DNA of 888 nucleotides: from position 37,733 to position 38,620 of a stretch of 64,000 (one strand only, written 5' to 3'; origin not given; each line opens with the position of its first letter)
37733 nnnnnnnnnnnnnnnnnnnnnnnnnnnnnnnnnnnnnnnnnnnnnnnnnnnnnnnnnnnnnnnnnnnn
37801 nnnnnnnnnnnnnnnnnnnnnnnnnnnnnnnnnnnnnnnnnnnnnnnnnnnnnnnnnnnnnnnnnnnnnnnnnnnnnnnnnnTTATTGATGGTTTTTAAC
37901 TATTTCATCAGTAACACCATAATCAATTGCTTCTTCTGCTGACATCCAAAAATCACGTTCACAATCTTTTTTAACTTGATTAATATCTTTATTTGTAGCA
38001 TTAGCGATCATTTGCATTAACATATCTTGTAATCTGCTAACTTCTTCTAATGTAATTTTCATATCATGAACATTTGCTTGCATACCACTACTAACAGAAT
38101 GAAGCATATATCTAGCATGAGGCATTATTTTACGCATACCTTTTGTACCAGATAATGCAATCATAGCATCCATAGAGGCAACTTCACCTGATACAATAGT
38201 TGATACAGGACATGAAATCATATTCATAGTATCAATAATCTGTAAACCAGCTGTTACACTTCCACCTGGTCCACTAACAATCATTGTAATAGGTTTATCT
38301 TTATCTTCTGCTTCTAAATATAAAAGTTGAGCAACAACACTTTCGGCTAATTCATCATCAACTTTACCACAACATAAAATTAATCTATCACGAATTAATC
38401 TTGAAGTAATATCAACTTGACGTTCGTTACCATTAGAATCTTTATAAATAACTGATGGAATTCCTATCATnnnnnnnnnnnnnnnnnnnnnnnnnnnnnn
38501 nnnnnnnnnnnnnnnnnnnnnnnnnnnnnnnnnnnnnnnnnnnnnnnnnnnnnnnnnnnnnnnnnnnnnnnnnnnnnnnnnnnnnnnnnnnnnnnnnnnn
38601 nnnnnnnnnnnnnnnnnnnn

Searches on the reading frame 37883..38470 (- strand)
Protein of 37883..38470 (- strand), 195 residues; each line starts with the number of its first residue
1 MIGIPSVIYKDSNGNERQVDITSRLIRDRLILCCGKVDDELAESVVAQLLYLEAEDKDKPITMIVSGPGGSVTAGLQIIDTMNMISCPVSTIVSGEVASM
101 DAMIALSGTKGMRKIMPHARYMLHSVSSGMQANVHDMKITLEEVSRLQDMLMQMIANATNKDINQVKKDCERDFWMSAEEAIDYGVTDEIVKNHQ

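Call 3: search_protein_families(library=pfam, proteins=[window:37883-38470:-], max_evalue=0.01)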
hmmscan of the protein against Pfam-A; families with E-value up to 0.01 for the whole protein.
window:37883-38470:- (195 aa): 3 families
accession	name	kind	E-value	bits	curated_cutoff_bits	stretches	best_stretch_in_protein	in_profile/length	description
PF00574.28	CLP_protease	-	9.3e-62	208.6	20.2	1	14-193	2-181/182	Clp protease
PF01972.22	SDH_protease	-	0.00038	20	31.3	1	54-110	87-143/286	ClpP-like SDH-type serine proteinase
PF25145.1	NfeD1b_N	-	0.0052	16.8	40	0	54-109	26-82/189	NfeD1b, N-terminal domain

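Call 4: search_protein_families(library=phrogs, proteins=[window:37883-38470:-], max_evalue=0.001)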
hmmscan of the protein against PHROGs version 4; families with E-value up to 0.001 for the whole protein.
window:37883-38470:- (195 aa): 10 families
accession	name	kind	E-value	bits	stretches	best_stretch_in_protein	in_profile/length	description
phrog_94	-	head and packaging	3.2e-32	113.8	1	44-193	92-252/622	head maturation protease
phrog_2976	-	head and packaging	3.9e-23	83.8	1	37-193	29-184/394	head maturation protease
phrog_1684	-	head and packaging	6.2e-18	66.3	1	58-192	72-204/284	head maturation protease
phrog_133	-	head and packaging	2.6e-17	63.7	1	57-193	47-181/668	head maturation protease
phrog_1827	-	other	1.9e-16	61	1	54-181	49-173/202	ATP-dependent protease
phrog_3348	-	unknown function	2.4e-08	34.7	1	52-192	60-199/386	-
phrog_23753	-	head and packaging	5.6e-07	30.4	1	30-190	18-171/298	head maturation protease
phrog_53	-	head and packaging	2.9e-06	27.7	1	137-193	226-281/583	head maturation protease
phrog_20705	-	head and packaging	3.7e-06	26.5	1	53-192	203-347/690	virion structural protein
phrog_5410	-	other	7.3e-05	23.1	1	56-180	53-175/323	ATP-dependent protease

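Call 9: search_dna_similar(query=window:37883-38470:-, collection=phages, mode=protein, max_rows=30)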
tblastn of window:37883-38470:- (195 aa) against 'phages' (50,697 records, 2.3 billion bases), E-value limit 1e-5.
Records with a match: 685; places in all: 736; records where one place covers at least 80% of the query: 229.
Best place of each record, by identity: <60% 685.
By first word of the organism name: Mycobacterium 165; Vibrio 94; Gordonia 75; Escherichia 53; Bacillus 47; Pseudomonas 41; Bacteriophage 33; Bacteroides 21; Prevotella 15; Klebsiella 13; and 36 more.
By host as written in the record: - 162; Mycobacterium smegmatis mc2 155 115; Gordonia terrae 3612 59; Pseudomonas aeruginosa 27; Escherichia coli 24; Mycobacterium smegmatis mc#155 20; Mycobacterium smegmatis mc2155 17; Prevotella sp. 15; and 137 more.
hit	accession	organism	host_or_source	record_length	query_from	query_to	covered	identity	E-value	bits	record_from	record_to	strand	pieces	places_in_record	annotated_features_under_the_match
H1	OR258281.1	Xanthomonas phage XaC1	Xanthomonas vesicatoria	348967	4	190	96%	46.5%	6e-43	158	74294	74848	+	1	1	ATP-dependent Clp protease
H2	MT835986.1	Bacteriophage sp.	human fecal samples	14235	4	194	98%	45.0%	4e-44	161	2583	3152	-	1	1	record has no annotation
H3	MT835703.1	Bacteriophage sp.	human fecal samples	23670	4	195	98%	44.3%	4e-44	161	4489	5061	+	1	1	record has no annotation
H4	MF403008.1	Agrobacterium phage Atu_ph07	Agrobacterium tumefaciens C58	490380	4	193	97%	43.2%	2e-47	171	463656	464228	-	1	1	ATP-dependent Clp protease proteolytic subunit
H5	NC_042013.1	Agrobacterium phage Atu_ph07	Agrobacterium tumefaciens C58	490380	4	193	97%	43.2%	2e-47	171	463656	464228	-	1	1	head maturation protease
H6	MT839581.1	Bacteriophage sp.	human fecal samples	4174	4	194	98%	42.9%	2e-45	165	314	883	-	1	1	record has no annotation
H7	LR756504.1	uncultured phage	metagenomic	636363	8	191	94%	44.0%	3e-46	167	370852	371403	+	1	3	record has no annotation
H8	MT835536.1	Bacteriophage sp.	human fecal samples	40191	4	191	96%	43.1%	3e-42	156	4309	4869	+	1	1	record has no annotation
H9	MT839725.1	Bacteriophage sp.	human fecal samples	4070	4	191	96%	43.1%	4e-42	155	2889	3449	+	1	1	record has no annotation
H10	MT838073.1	Bacteriophage sp.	human fecal samples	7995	4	194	98%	42.4%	1e-42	157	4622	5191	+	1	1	record has no annotation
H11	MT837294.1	Bacteriophage sp.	human fecal samples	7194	4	195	98%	41.7%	5e-43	158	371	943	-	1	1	record has no annotation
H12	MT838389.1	Bacteriophage sp.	human fecal samples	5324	4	191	96%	42.6%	1e-41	154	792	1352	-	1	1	record has no annotation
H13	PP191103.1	Salmonella phage PHA46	Salmonella enterica subsp. enterica ...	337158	2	185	94%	43.2%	5e-37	141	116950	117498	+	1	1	head maturation protease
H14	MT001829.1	Salmonella phage SE_PL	Salmonella enterica subsp. enterica ...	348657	2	185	94%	43.2%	5e-37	141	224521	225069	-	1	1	ATP-dependent Clp protease proteolytic subunit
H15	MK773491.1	Salmonella phage 7t3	Salmonella enterica subsp. enterica ...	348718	2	185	94%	43.2%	5e-37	141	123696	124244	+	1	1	putative ATP-dependent Clp protease proteolytic subunit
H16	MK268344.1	Salmonella phage Munch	Salmonella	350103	2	185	94%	43.2%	5e-37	141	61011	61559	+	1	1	Clp protease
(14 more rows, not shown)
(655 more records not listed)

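Call 13: find_encoding_contigs(protein=window:37883-38470:-, flank=10000, max_places=6)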
Protein window:37883-38470:- (195 aa): 4 contigs read that carry it; 2 places shown.
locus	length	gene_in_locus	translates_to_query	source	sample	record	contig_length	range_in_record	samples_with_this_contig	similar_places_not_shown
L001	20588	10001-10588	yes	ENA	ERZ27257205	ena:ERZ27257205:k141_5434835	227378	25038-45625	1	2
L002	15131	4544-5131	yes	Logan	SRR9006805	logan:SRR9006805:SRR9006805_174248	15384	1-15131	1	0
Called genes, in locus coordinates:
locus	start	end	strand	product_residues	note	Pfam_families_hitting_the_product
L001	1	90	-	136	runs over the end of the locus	-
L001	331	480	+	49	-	-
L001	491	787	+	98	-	-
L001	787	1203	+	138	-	-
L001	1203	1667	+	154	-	-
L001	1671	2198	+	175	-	-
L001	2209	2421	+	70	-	-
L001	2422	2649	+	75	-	-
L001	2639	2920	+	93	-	-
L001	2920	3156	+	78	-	-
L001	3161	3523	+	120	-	-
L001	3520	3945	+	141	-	-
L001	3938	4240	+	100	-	-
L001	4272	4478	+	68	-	-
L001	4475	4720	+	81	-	-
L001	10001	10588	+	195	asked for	PF00574:CLP_protease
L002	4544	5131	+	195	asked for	PF00574:CLP_protease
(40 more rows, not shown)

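Call 17: search_solved_structures(query=window:37883-38470:-, max_evalue=0.001, show_alignments=2)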
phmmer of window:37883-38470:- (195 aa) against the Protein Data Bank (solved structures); distinct sequences matched with E-value up to 0.001: 110 (the best 60 are shown).
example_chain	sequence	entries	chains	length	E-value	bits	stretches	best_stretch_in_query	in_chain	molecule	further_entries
2zl0_A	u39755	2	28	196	3e-49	170.4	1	4-192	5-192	ATP-dependent Clp protease proteolytic subunit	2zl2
2zl3_A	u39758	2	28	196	8e-49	169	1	4-192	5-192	ATP-dependent Clp protease proteolytic subunit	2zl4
1y7o_A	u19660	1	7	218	5e-48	166.4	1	4-194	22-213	ATP-dependent Clp protease proteolytic subunit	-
6cfd_A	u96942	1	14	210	1.1e-46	162.1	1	4-193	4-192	ATP-dependent Clp protease proteolytic subunit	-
8r04_A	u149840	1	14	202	3e-46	160.6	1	5-193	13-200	ATP-dependent Clp protease proteolytic subunit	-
3q7h_A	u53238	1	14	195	2.2e-45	157.8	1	4-193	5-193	ATP-dependent Clp protease proteolytic subunit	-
29hb_A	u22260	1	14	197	2.9e-45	157.4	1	4-193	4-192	ATP-dependent Clp protease proteolytic subunit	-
6hwm_A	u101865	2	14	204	1e-44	155.6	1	4-193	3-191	ATP-dependent Clp protease proteolytic subunit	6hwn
6x60_A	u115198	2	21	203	1.5e-44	155.1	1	5-192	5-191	ATP-dependent Clp protease proteolytic subunit 2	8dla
6w9t_A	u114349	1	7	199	2e-44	154.6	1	4-194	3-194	ATP-dependent Clp protease proteolytic subunit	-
7kr2_A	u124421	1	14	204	2.1e-44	154.6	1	4-194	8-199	ATP-dependent Clp protease proteolytic subunit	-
6vfs_L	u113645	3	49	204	2.1e-44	154.6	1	4-194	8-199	ATP-dependent Clp protease proteolytic subunit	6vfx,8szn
5dkp_A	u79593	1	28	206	2.2e-44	154.5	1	4-194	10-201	ATP-dependent Clp protease proteolytic subunit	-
6nah_A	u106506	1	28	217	2.6e-44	154.3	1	4-194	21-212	ATP-dependent Clp protease proteolytic subunit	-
6naq_A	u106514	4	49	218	2.7e-44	154.3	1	4-194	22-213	ATP-dependent Clp protease proteolytic subunit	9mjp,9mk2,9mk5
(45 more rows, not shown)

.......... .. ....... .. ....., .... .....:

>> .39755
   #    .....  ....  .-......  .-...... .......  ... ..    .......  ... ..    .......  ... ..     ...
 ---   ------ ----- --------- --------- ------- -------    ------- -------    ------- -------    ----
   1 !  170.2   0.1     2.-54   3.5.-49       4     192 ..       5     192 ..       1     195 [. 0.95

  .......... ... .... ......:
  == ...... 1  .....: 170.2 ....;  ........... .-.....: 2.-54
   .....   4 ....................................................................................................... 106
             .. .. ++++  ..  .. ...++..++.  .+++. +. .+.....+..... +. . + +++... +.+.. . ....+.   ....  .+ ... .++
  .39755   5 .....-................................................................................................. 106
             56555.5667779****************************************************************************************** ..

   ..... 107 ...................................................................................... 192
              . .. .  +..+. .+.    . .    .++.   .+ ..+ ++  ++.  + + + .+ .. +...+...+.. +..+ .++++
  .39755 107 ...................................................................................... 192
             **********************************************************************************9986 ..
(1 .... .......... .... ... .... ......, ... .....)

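Call 23: find_related_loci(query=window:37883-38470:-, collection=viral_contigs, flank=8000)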
Query window:37883-38470:- (195 aa) in viral_contigs; peptide patterns used: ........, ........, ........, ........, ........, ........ (x = any residue, [..] = any of these).
14 stretches matched a pattern; 2 encode a relative of the query (tblastn E <= 1e-3); 2 distinct loci.
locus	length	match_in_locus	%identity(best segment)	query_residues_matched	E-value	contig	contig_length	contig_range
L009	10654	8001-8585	81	1-195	2e-110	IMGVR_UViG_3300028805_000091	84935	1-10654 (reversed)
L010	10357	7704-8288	81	1-195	2e-110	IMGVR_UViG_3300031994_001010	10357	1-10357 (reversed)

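Call 31: search_protein_families(library=ncbifam, proteins=[window:37883-38470:-], max_evalue=0.01)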
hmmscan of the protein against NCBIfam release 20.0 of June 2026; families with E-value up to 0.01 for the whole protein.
window:37883-38470:- (195 aa): 11 families
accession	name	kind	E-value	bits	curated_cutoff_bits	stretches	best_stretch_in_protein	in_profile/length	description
NF001368.0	PRK00277.1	subfamily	1.8e-63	214.1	249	1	4-194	9-198/203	ATP-dependent Clp protease proteolytic subunit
NF009205.0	PRK12553.1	subfamily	5.8e-59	199.2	228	1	7-193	17-204/211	ATP-dependent Clp protease proteolytic subunit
TIGR00493.1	clpP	equivalog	2.2e-57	193.9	308.6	1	4-192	4-191/192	ATP-dependent Clp endopeptidase proteolytic subunit ClpP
NF011091.0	PRK14514.1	equivalog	7.8e-52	176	361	1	8-193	34-219/221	ATP-dependent Clp endopeptidase proteolytic subunit ClpP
NF009203.0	PRK12551.1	equivalog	2.6e-50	170.9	359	1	4-193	2-190/196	ATP-dependent Clp protease proteolytic subunit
NF011090.0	PRK14513.1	equivalog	3.2e-48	164.2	347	1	4-193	4-192/201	ATP-dependent Clp protease proteolytic subunit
NF011089.0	PRK14512.1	equivalog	1.7e-41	142.2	251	1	16-194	16-194/200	ATP-dependent Clp protease proteolytic subunit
NF009204.0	PRK12552.1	equivalog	1.5e-35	122.6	263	1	39-193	51-214/225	ATP-dependent Clp protease proteolytic subunit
NF045542.1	Clp_rel_HeadMat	equivalog_domain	1.6e-19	70.4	120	1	53-190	29-165/165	head maturation protease, ClpP-related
NF045540.1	scaf_prot_MCP1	exception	3.4e-16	59.1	475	1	52-193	24-163/652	ClpP-like prohead protease/major capsid protein fusion protein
NF047768.1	Clp_like_SDH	equivalog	0.00012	21.7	250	1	52-110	72-130/260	SDH family Clp fold serine proteinase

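Call 32: search_protein_families(library=padloc, proteins=[window:37883-38470:-], max_evalue=0.01)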
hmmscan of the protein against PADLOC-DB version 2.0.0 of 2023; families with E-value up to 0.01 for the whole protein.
window:37883-38470:- (195 aa): 1 family
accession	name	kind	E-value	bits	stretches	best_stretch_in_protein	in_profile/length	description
PDLC01192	Cas10d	-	0.0059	12.9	1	59-188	550-675/847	CAS-I-D; effector_LS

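Call 39: get_annotated_region(hit=H1, flank=6000)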
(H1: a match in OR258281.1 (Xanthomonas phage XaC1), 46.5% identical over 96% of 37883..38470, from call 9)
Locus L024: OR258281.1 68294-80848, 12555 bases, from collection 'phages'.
description: Xanthomonas phage XaC1, complete genome.
organism: Xanthomonas phage XaC1 (NCBI taxid 3073039)
taxonomy: Viruses; Duplodnaviria; Heunggongvirae; Uroviricota; Caudoviricetes
host: Xanthomonas vesicatoria; source: water from irrigation channel; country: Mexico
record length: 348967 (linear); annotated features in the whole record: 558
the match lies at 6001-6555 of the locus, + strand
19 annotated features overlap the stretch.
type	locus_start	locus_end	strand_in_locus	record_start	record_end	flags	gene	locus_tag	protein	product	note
CDS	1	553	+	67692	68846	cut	-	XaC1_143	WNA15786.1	hypothetical protein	-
CDS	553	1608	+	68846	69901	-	-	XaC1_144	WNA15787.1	hypothetical protein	-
CDS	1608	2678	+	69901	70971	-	-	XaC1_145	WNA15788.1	hypothetical protein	-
CDS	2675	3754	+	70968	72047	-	-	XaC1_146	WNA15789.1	hypothetical protein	-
CDS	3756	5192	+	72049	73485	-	-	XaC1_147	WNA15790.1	DNA ligase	-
CDS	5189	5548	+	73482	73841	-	-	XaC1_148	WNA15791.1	hypothetical protein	-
CDS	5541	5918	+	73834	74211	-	-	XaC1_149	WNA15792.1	hypothetical protein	-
CDS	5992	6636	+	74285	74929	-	-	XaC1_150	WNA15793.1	ATP-dependent Clp protease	-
CDS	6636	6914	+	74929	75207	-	-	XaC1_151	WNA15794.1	hypothetical protein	-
CDS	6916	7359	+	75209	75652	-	-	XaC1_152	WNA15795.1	hypothetical protein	-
CDS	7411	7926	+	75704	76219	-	-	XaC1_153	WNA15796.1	hypothetical protein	-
CDS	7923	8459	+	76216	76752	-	-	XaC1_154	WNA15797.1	hypothetical protein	-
CDS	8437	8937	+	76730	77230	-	-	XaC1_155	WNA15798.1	hypothetical protein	-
CDS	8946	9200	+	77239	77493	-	-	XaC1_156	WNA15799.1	hypothetical protein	-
CDS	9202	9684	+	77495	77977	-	-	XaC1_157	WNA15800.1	dCMP deaminase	-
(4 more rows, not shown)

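Call 40: get_annotated_region(hit=H5, flank=6000)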
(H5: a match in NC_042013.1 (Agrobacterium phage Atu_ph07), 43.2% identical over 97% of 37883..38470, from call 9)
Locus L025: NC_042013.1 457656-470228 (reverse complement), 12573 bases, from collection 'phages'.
description: Agrobacterium phage Atu_ph07, complete genome.
organism: Agrobacterium phage Atu_ph07 (NCBI taxid 2024264)
taxonomy: Viruses; Duplodnaviria; Heunggongvirae; Uroviricota; Caudoviricetes; Polybotosvirus; Polybotosvirus Atuph07
host: Agrobacterium tumefaciens C58; source: -; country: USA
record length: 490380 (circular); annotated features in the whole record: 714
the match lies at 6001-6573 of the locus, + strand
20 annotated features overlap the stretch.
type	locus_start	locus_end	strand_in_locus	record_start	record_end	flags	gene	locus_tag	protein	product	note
CDS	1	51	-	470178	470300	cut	-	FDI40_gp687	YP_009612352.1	hypothetical protein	-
CDS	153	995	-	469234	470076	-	-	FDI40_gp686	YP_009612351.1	baseplate hub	-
CDS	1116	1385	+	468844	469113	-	-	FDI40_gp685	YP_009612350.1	hypothetical protein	-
CDS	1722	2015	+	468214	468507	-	-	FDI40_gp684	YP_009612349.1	MazG-like pyrophosphatase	-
CDS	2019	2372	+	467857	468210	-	-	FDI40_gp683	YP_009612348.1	hypothetical protein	-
CDS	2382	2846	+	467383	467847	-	-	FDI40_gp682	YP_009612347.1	hypothetical protein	-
CDS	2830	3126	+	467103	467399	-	-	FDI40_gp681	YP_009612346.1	hypothetical protein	-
CDS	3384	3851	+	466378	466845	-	-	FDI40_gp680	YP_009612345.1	peptidyl-tRNA hydrolase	peptidyl-tRNA hydrolase, archaeal type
CDS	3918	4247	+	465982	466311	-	-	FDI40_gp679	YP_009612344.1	hypothetical protein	-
CDS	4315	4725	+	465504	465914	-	-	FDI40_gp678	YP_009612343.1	hypothetical protein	-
CDS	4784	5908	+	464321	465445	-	-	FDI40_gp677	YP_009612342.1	ATPase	-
CDS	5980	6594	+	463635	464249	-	-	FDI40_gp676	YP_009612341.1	head maturation protease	-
CDS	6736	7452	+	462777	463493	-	-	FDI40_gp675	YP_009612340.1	hypothetical protein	-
CDS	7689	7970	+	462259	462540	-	-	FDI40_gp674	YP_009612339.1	hypothetical protein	-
CDS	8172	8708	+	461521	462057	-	-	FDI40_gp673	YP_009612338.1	hypothetical protein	Uncharacterized protein COG3236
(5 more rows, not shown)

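Call 41: get_annotated_region(hit=H16, flank=6000)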
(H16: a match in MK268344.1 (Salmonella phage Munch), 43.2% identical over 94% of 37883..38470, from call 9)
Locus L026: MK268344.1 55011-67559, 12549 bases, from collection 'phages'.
description: Salmonella phage Munch, complete genome.
organism: Salmonella phage Munch (NCBI taxid 2500169)
taxonomy: Viruses; Duplodnaviria; Heunggongvirae; Uroviricota; Caudoviricetes
host: Salmonella; source: cattle feedlot in south Texas; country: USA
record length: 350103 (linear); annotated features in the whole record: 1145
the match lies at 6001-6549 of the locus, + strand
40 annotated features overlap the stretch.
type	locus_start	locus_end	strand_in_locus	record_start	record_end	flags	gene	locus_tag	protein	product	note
CDS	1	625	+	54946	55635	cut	-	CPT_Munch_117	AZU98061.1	hypothetical protein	-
regulatory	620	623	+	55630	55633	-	-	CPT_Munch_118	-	ribosome_binding_site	CPT_Munch_118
CDS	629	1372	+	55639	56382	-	-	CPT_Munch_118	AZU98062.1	metallo-phosphatase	-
regulatory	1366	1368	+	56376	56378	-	-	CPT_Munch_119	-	ribosome_binding_site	CPT_Munch_119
CDS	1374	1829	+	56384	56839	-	-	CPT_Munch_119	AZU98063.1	hypothetical protein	-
regulatory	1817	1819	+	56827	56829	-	-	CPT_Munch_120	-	ribosome_binding_site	CPT_Munch_120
CDS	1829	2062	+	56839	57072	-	-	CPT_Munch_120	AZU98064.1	hypothetical protein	-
regulatory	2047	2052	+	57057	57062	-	-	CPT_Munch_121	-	ribosome_binding_site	CPT_Munch_121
CDS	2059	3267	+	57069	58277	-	-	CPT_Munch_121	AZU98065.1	hypothetical protein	-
regulatory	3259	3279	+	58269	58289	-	-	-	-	terminator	-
regulatory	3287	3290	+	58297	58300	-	-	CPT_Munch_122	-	ribosome_binding_site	CPT_Munch_122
CDS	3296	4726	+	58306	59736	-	-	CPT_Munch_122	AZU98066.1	DNA ligase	-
regulatory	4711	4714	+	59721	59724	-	-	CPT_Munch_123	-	ribosome_binding_site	CPT_Munch_123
CDS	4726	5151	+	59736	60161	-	-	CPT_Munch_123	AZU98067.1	hypothetical protein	-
regulatory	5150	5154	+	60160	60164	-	-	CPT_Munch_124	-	ribosome_binding_site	CPT_Munch_124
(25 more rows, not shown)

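Call 49: search_protein_families(library=ncbifam, proteins=[L025:4784-5908:+], max_evalue=0.001)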
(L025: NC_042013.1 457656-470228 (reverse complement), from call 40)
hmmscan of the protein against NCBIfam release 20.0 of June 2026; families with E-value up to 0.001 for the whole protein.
L025:4784-5908:+ (374 aa): 2 families
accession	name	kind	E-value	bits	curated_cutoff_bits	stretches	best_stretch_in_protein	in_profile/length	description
TIGR03420.1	DnaA_homol_Hda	equivalog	3.6e-07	30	194.8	1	63-168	27-133/226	DnaA regulatory inactivator Hda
NF047389.1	ATPase_Sll1717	subfamily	0.00025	20.3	75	0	75-113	29-66/454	P-loop ATPase, Sll1717 family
